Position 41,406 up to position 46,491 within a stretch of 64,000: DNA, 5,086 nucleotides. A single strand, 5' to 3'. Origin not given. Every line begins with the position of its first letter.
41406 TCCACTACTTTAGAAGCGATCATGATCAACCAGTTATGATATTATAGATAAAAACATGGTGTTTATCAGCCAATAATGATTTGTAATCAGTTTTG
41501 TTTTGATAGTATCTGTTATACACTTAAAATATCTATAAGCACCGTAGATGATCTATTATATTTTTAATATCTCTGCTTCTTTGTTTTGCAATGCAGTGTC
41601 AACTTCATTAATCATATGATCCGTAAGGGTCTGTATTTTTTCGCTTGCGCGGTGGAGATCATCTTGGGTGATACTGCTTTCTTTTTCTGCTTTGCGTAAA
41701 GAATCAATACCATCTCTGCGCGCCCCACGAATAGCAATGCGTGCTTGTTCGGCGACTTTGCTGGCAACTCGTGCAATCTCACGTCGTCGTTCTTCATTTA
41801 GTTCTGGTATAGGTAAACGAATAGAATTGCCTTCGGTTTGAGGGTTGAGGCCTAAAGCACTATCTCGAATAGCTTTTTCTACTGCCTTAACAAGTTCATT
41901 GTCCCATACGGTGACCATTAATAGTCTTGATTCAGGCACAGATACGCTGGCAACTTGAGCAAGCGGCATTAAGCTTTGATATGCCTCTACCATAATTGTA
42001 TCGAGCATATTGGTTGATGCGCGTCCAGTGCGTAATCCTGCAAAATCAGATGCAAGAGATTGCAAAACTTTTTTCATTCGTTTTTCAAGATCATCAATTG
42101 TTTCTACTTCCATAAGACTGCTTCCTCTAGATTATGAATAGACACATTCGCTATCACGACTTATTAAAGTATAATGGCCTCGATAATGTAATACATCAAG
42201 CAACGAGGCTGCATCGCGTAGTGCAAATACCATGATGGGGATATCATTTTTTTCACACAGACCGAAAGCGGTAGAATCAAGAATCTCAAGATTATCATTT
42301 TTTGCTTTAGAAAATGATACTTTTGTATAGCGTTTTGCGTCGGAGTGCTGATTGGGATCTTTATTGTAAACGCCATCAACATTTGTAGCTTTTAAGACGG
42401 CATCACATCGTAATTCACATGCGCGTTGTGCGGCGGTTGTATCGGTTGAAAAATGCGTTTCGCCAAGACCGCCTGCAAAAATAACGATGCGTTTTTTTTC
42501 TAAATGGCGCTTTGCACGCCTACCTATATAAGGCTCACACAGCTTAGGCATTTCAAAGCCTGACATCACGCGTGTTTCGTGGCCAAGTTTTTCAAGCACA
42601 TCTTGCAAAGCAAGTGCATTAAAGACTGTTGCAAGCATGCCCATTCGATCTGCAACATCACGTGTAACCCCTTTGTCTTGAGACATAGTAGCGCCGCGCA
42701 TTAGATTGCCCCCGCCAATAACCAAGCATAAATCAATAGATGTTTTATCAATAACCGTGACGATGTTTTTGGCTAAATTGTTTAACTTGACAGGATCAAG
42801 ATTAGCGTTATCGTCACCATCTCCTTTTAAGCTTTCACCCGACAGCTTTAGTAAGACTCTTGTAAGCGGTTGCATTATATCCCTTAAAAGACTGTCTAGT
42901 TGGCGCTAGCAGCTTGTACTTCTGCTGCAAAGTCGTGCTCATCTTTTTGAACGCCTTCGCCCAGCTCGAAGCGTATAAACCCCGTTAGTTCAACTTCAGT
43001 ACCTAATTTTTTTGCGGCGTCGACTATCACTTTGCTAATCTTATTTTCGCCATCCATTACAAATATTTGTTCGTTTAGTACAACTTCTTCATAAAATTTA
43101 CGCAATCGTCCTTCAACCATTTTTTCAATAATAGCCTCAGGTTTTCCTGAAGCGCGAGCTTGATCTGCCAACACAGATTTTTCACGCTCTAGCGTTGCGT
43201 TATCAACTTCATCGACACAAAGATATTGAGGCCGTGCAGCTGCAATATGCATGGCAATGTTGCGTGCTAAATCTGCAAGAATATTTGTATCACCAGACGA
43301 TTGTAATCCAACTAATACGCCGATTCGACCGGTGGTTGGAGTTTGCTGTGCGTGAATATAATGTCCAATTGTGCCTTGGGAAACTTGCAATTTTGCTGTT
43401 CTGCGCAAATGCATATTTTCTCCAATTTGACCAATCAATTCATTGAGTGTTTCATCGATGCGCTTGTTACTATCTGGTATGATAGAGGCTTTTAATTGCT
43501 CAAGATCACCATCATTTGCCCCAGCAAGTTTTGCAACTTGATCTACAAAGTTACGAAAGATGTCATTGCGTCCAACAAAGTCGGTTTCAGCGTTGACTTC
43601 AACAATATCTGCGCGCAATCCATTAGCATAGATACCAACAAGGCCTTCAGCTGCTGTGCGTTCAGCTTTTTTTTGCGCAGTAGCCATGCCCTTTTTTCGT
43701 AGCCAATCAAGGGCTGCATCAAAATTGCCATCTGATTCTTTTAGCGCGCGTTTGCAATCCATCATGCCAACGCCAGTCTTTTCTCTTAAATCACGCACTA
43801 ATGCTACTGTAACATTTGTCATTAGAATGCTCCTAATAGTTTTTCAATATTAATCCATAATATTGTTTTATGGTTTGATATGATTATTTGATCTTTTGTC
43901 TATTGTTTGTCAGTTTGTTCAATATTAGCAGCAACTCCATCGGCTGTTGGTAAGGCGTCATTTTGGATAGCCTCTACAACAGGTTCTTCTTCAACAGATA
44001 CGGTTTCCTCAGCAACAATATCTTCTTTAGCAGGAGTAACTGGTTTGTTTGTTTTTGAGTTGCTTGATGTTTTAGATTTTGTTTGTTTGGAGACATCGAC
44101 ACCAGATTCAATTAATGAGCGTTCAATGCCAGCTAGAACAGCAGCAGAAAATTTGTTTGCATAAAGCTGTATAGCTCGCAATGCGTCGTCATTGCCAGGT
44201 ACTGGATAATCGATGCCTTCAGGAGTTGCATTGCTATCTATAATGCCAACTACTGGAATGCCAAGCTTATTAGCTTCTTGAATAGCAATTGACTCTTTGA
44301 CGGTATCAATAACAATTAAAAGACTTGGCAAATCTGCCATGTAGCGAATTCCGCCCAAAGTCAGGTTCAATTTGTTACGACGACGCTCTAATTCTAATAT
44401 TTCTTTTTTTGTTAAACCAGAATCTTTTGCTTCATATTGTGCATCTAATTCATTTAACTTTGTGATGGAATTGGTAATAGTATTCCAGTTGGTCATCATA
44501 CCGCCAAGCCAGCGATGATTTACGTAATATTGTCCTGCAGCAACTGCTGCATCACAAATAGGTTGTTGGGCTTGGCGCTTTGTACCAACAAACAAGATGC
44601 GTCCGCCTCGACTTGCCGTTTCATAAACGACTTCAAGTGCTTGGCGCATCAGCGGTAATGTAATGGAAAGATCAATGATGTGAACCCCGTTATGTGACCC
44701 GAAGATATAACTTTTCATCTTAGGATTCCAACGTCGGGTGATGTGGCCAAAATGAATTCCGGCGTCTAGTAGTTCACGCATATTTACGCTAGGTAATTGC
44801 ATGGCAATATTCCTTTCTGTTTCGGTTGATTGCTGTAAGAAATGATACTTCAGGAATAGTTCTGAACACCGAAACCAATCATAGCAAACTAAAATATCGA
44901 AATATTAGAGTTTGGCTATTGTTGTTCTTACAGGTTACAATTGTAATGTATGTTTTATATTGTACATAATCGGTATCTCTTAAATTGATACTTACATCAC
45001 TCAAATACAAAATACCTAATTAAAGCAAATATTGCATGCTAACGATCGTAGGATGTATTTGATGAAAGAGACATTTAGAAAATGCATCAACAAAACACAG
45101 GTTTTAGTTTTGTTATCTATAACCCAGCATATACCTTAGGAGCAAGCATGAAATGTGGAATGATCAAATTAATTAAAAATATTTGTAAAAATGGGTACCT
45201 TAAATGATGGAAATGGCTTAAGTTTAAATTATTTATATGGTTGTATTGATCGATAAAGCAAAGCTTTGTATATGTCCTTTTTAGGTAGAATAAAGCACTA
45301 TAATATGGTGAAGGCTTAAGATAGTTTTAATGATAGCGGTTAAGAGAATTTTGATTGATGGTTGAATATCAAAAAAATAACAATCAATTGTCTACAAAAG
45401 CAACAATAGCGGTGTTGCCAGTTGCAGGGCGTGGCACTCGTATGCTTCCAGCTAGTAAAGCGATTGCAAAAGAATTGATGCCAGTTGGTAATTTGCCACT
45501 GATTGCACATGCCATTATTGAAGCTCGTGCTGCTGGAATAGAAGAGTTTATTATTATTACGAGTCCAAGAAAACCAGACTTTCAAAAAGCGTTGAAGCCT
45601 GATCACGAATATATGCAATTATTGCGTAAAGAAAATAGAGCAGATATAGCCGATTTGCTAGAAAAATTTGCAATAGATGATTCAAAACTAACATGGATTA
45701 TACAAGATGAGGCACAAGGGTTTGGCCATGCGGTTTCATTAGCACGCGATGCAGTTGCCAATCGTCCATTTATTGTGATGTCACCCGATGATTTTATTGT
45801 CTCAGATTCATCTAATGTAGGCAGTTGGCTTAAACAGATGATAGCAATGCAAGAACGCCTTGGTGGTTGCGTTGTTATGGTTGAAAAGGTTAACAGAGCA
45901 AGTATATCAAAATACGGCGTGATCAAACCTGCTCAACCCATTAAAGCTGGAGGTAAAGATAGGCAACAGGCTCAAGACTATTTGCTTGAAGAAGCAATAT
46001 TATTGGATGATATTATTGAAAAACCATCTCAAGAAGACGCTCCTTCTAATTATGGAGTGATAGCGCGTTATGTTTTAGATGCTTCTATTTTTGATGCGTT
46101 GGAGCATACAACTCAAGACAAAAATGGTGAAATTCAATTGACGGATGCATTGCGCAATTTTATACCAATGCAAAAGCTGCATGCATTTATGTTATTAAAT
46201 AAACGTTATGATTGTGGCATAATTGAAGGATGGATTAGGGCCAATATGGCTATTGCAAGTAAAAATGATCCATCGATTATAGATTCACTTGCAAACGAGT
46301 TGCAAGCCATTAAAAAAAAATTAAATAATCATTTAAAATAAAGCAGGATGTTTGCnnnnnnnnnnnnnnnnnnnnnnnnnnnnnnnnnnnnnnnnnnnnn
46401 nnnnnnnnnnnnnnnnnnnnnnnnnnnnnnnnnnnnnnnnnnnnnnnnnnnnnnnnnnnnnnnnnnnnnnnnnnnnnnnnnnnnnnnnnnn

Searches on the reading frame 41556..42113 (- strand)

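Call 85: search_protein_families(library=pfam, proteins=[window:41556-42113:-], max_evalue=0.00001)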
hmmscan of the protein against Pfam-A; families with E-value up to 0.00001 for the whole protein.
window:41556-42113:- (185 aa): 1 family
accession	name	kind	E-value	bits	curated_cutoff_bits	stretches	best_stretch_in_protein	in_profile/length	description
PF01765.24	RRF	-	1.6e-61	207.3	29.7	1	21-183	2-164/164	Ribosome recycling factor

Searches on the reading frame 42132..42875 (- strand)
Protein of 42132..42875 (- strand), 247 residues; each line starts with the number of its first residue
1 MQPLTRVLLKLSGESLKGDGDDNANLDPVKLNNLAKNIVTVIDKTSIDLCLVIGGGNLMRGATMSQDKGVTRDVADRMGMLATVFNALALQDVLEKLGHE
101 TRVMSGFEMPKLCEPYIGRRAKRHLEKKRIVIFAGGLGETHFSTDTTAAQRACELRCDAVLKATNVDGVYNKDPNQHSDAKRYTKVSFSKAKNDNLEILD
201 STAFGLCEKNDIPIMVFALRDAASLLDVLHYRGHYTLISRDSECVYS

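Call 85: search_protein_families(library=pfam, proteins=[window:42132-42875:-], max_evalue=0.00001)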
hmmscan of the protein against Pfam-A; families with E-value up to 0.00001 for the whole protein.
window:42132-42875:- (247 aa): 1 family
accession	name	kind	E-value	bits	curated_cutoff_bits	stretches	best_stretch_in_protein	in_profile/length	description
PF00696.33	AA_kinase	-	5.9e-31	108.4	24.9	1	6-217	2-233/234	Amino acid kinase family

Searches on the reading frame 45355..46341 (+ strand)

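Call 85: search_protein_families(library=pfam, proteins=[window:45355-46341:+], max_evalue=0.00001)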
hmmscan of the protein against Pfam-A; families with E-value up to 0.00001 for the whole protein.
window:45355-46341:+ (328 aa): 1 family
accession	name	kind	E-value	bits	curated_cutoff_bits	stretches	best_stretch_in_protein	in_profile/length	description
PF00483.29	NTP_transferase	-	6.7e-24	85.3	21.2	1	20-302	3-244/245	Nucleotidyl transferase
